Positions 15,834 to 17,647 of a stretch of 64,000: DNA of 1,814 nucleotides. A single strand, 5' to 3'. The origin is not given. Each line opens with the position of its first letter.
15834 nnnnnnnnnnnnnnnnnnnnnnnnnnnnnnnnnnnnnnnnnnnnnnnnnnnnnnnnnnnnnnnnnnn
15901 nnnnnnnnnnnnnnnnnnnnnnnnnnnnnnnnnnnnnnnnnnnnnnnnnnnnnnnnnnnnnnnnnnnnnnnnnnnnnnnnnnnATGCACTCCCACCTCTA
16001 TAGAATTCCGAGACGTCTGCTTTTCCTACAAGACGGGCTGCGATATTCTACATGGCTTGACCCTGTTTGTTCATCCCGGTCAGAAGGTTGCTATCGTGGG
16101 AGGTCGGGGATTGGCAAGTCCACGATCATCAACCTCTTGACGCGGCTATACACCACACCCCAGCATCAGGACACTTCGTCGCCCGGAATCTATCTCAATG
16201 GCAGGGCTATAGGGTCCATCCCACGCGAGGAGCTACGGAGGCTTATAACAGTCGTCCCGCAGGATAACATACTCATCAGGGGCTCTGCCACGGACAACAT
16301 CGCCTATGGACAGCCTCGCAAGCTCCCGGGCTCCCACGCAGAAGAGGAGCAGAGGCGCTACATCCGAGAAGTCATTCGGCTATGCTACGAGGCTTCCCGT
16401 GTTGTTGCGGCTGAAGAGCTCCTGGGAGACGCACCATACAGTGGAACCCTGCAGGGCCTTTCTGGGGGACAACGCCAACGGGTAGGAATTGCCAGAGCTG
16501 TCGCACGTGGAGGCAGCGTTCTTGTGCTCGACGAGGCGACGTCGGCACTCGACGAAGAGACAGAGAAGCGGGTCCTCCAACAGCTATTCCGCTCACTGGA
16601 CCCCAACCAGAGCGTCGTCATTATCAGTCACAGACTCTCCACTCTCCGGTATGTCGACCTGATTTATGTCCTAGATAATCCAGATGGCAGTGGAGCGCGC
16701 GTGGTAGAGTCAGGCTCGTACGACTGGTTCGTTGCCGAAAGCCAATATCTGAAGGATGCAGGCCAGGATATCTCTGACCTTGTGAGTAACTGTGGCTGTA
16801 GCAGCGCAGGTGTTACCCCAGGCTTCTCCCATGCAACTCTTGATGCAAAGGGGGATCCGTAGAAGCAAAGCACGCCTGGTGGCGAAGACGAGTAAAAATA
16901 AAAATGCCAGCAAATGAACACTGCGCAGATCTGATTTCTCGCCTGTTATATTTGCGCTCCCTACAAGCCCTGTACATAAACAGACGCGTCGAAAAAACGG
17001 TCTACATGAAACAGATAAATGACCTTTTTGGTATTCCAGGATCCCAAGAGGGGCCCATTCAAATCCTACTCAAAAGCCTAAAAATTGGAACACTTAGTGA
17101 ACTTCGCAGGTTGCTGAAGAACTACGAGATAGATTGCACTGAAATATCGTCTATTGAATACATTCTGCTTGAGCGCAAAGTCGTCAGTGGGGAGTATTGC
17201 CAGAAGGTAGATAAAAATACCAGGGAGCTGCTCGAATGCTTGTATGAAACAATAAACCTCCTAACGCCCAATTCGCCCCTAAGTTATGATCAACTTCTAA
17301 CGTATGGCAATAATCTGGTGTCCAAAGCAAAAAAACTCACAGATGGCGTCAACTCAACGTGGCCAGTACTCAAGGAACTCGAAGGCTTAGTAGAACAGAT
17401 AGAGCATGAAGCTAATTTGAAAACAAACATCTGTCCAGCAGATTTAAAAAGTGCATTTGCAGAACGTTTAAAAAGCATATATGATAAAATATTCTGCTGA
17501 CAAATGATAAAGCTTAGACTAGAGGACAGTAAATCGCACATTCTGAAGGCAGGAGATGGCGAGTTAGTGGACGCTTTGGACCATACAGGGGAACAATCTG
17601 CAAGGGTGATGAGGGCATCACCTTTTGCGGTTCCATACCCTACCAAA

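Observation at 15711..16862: Truncated, frameshifted ABC-transporter NBD abutting the outer edge of the inverted repeat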

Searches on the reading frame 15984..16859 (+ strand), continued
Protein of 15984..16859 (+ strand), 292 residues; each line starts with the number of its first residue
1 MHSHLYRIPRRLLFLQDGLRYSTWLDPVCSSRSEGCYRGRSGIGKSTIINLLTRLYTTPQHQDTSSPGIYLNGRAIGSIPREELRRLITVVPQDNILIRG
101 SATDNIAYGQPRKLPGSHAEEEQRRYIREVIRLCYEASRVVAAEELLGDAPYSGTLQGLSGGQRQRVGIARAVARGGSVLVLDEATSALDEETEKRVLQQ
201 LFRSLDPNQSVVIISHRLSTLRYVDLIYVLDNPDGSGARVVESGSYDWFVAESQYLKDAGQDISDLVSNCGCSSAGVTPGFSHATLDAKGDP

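Call 39: find_encoding_contigs(protein=P0168, flank=5000, max_places=4)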
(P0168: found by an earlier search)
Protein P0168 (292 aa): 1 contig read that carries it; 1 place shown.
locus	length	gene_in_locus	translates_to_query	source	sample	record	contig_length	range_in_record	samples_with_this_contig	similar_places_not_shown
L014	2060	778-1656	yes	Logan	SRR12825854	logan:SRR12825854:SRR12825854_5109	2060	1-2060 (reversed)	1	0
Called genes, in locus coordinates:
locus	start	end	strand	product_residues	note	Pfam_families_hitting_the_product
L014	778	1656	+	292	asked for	PF00005:ABC_tran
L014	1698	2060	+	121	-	?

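Call 40: find_encoding_contigs(protein=P0171, flank=5000, max_places=4)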
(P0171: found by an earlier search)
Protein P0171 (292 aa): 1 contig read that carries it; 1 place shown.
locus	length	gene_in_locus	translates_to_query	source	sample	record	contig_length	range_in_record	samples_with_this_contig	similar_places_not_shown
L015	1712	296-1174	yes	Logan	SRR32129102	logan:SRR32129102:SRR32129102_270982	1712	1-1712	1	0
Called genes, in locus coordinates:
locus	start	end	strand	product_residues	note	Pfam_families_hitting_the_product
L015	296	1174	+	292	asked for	PF00005:ABC_tran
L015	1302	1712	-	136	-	?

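Call 44: find_encoding_contigs(protein=P0161, flank=4000, max_places=10)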
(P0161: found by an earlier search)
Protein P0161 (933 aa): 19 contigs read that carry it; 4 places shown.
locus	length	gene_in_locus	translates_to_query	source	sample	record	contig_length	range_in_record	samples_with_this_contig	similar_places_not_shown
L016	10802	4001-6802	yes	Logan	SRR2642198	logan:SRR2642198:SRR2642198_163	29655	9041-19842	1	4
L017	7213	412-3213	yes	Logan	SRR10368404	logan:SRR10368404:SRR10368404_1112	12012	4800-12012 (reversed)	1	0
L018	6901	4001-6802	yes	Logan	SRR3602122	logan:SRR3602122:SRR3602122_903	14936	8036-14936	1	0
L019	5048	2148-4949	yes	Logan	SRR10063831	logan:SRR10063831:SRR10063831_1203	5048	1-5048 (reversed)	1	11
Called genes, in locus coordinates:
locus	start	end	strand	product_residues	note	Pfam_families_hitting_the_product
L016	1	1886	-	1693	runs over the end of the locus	-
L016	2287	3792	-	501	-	-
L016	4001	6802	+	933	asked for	PF00005:ABC_tran, PF13191:AAA_16 (faint)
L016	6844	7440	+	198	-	-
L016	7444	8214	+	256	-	-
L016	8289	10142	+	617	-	PF00069:Pkinase, PF07714:PK_Tyr_Ser-Thr, PF12796:Ank_2 (weak), PF00023:Ank (faint), PF13606:Ank_3 (faint), PF13857:Ank_5 (faint), PF13637:Ank_4 (weak), PF12796:Ank_2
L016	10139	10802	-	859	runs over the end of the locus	PF00069:Pkinase (faint), PF12796:Ank_2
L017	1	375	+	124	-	?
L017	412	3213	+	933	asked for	PF00005:ABC_tran, PF13191:AAA_16 (faint)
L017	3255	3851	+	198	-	-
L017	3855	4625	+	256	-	-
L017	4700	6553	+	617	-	PF00069:Pkinase, PF07714:PK_Tyr_Ser-Thr, PF12796:Ank_2 (weak), PF00023:Ank (faint), PF13606:Ank_3 (faint), PF13857:Ank_5 (faint), PF13637:Ank_4 (weak), PF12796:Ank_2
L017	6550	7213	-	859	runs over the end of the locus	PF00069:Pkinase (faint), PF12796:Ank_2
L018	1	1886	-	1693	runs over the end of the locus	-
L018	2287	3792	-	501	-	-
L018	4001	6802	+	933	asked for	PF00005:ABC_tran, PF13191:AAA_16 (faint)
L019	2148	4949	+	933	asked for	PF00005:ABC_tran, PF13191:AAA_16 (faint)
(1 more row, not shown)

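Call 61: find_homologous_proteins(query=P0121)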
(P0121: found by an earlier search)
Query P0121 (198 aa): 4 proteins with E <= 0.001 among 379 candidates.
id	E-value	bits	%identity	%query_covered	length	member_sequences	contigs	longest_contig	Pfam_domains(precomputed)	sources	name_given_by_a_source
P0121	1.9e-124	431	100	100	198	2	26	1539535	-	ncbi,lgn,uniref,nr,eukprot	ncbi:hypothetical protein GL50803_008348 [Giardia duodenalis]|uniref:Uncharacterized protein n=1 Tax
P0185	1.7e-91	323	76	100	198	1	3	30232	-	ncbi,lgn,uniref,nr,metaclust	ncbi:Hypothetical protein GLP15_2413 [Giardia lamblia P15]|uniref:Uncharacterized protein n=1 Tax=Gi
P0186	2.8e-77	277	68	100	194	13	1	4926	-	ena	-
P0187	1.2e-61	226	56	99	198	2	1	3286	-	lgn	-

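Call 62: find_encoding_contigs(protein=P0186, flank=10000, max_places=10)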
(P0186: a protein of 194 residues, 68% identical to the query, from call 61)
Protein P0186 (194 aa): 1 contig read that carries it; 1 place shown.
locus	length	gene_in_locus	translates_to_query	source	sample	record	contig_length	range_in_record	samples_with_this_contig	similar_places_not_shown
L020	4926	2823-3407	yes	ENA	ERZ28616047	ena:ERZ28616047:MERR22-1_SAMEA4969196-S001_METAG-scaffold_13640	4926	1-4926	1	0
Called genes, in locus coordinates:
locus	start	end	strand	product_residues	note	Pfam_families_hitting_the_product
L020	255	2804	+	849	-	PF00005:ABC_tran, PF02463:SMC_N (faint)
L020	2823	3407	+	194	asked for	-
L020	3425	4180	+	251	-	-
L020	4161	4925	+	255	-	?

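Call 70: search_protein_families(library=pfam, proteins=[L020:255-2801:+, L005:3158-5956:+], max_evalue=0.01)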
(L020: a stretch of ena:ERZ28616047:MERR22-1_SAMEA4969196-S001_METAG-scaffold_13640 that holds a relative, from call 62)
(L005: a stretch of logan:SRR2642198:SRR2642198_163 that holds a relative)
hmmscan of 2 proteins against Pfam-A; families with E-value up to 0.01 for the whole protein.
L020:255-2801:+ (849 aa): 6 families
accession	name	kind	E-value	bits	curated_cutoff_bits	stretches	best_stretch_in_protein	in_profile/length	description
PF00005.33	ABC_tran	-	3e-22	80.1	25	1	572-737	1-137/137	ABC transporter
PF02463.25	SMC_N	-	9.3e-06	25.7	40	1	678-778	135-209/220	RecF/RecN/SMC N terminal domain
PF01926.29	MMR_HSR1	-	0.00016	22.2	21.9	1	584-605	1-22/113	50S ribosome-binding GTPase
PF13191.12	AAA_16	-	0.0002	22.3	32.6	1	582-763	22-166/167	AAA ATPase domain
PF03193.22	RsgA_GTPase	-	0.00057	20.2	30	1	573-603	98-127/174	RsgA GTPase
PF13555.12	AAA_29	-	0.004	17.3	27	1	577-605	17-45/61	P-loop containing region of AAA domain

L005:3158-5956:+ (933 aa): 7 families
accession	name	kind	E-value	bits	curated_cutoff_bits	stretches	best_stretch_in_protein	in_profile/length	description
PF00005.33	ABC_tran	-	8e-24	85.2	25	1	663-828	1-137/137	ABC transporter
PF13191.12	AAA_16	-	2.5e-05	25.3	32.6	1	674-855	25-167/167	AAA ATPase domain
PF02463.25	SMC_N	-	5.5e-05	23.1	40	1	800-868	137-208/220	RecF/RecN/SMC N terminal domain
PF01926.29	MMR_HSR1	-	0.00038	21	21.9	1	675-707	1-35/113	50S ribosome-binding GTPase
PF13401.12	AAA_22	-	0.003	18.3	27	0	676-698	8-30/130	AAA domain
PF03193.22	RsgA_GTPase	-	0.003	17.9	30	1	672-694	106-127/174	RsgA GTPase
PF13555.12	AAA_29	-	0.008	16.3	27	0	665-696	14-45/61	P-loop containing region of AAA domain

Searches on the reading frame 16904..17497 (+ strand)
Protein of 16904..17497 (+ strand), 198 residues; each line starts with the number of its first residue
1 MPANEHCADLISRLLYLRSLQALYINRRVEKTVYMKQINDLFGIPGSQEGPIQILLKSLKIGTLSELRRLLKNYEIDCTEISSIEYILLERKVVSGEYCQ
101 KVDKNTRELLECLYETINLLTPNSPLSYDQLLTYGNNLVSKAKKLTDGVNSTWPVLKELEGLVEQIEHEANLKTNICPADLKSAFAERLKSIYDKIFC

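Call 70: search_protein_families(library=pfam, proteins=[L020:255-2801:+, L005:3158-5956:+], max_evalue=0.01)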
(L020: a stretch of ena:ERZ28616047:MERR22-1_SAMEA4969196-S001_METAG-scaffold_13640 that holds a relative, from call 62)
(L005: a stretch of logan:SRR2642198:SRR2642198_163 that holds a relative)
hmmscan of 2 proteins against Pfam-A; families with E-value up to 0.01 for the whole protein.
L020:255-2801:+ (849 aa): 6 families
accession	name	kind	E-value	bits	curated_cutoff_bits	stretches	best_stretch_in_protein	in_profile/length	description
PF00005.33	ABC_tran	-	3e-22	80.1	25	1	572-737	1-137/137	ABC transporter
PF02463.25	SMC_N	-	9.3e-06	25.7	40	1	678-778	135-209/220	RecF/RecN/SMC N terminal domain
PF01926.29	MMR_HSR1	-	0.00016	22.2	21.9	1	584-605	1-22/113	50S ribosome-binding GTPase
PF13191.12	AAA_16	-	0.0002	22.3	32.6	1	582-763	22-166/167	AAA ATPase domain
PF03193.22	RsgA_GTPase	-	0.00057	20.2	30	1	573-603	98-127/174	RsgA GTPase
PF13555.12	AAA_29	-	0.004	17.3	27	1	577-605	17-45/61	P-loop containing region of AAA domain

L005:3158-5956:+ (933 aa): 7 families
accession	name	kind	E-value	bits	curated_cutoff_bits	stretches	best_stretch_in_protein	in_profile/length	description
PF00005.33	ABC_tran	-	8e-24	85.2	25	1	663-828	1-137/137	ABC transporter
PF13191.12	AAA_16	-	2.5e-05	25.3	32.6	1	674-855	25-167/167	AAA ATPase domain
PF02463.25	SMC_N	-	5.5e-05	23.1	40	1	800-868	137-208/220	RecF/RecN/SMC N terminal domain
PF01926.29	MMR_HSR1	-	0.00038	21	21.9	1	675-707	1-35/113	50S ribosome-binding GTPase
PF13401.12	AAA_22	-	0.003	18.3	27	0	676-698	8-30/130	AAA domain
PF03193.22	RsgA_GTPase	-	0.003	17.9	30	1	672-694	106-127/174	RsgA GTPase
PF13555.12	AAA_29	-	0.008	16.3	27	0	665-696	14-45/61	P-loop containing region of AAA domain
